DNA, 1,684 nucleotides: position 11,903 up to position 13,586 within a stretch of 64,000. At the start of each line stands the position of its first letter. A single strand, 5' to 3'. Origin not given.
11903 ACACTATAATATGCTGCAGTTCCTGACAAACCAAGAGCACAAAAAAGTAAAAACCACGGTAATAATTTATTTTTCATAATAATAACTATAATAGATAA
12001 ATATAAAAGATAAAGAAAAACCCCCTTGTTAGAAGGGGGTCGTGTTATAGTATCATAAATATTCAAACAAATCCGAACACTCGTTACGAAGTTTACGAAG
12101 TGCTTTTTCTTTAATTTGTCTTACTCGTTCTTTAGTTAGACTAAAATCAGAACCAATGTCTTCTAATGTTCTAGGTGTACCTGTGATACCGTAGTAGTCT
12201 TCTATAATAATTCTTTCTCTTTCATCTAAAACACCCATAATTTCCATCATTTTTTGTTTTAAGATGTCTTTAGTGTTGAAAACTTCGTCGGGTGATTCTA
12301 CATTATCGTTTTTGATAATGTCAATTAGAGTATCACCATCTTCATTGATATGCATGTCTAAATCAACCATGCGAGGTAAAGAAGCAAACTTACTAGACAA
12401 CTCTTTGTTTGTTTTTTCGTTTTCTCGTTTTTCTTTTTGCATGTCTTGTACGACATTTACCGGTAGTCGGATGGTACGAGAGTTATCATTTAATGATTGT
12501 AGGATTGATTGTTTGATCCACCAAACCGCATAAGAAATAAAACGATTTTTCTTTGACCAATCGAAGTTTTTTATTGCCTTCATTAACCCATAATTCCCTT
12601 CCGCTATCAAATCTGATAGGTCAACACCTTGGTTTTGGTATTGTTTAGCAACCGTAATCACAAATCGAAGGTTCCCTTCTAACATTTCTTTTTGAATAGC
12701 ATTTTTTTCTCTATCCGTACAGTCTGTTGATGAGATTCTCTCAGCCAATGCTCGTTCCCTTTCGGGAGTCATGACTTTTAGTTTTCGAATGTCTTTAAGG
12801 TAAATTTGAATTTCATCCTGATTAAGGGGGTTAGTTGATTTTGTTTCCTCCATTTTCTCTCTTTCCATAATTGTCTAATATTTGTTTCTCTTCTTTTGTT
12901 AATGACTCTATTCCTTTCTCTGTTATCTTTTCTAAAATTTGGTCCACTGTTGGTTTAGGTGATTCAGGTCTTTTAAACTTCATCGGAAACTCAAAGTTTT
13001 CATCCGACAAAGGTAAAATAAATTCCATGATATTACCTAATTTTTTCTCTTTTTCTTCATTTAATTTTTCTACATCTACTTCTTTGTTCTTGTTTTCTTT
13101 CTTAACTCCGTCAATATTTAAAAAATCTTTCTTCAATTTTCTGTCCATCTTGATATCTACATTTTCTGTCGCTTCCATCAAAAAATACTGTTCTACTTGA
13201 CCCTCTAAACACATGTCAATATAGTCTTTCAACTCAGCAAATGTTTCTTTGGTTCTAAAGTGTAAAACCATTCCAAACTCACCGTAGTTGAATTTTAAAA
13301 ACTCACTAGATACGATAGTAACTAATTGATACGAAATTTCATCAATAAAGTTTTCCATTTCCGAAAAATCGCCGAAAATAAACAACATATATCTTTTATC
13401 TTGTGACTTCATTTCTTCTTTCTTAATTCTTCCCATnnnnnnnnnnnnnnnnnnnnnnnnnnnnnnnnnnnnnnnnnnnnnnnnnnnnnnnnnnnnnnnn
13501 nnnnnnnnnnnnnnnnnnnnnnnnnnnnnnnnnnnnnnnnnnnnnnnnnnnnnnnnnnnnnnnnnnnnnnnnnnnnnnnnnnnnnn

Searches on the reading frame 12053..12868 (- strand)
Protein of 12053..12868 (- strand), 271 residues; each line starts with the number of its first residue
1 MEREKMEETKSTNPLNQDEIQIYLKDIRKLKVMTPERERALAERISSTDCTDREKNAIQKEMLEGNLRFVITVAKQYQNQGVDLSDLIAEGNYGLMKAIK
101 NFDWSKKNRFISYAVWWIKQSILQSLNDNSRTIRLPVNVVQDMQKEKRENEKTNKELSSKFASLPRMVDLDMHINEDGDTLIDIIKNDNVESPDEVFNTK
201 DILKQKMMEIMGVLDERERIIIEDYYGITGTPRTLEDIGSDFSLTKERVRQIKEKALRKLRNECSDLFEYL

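Call 3: search_protein_families(library=pfam, proteins=[window:12053-12868:-], max_evalue=0.01)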
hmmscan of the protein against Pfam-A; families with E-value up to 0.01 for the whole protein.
window:12053-12868:- (271 aa): 3 families
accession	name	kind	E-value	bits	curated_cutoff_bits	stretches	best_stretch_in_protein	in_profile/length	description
PF04542.20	Sigma70_r2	-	7.2e-17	61.4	24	1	64-132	3-71/71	Sigma-70 region 2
PF04545.22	Sigma70_r4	-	1.2e-15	57.1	24.1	1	211-262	2-50/50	Sigma-70, region 4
PF00140.25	Sigma70_r1_2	-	8.6e-06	26.1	22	1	20-46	3-29/34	Sigma-70 factor, region 1.2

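Call 4: search_protein_families(library=phrogs, proteins=[window:12053-12868:-], max_evalue=0.001)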
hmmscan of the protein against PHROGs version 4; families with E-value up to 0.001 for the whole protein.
window:12053-12868:- (271 aa): 2 families
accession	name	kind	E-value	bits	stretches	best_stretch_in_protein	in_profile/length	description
phrog_351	-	transcription regulation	1.6e-53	183.6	1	20-264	472-726/928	RNA polymerase sigma factor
phrog_21612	-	transcription regulation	1.4e-05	24.9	1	61-250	17-208/600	RNA polymerase sigma factor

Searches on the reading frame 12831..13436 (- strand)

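Call 3: search_protein_families(library=pfam, proteins=[window:12831-13436:-], max_evalue=0.01)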
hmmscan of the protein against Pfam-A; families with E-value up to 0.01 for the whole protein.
window:12831-13436:- (201 aa): 1 family
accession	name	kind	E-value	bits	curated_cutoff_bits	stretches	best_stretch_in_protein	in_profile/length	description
PF20216.3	DUF6576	-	1.1e-10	41.9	27.3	1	164-192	18-46/47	Family of unknown function (DUF6576)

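Call 4: search_protein_families(library=phrogs, proteins=[window:12831-13436:-], max_evalue=0.001)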
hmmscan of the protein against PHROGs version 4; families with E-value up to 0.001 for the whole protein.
window:12831-13436:- (201 aa): 0 families
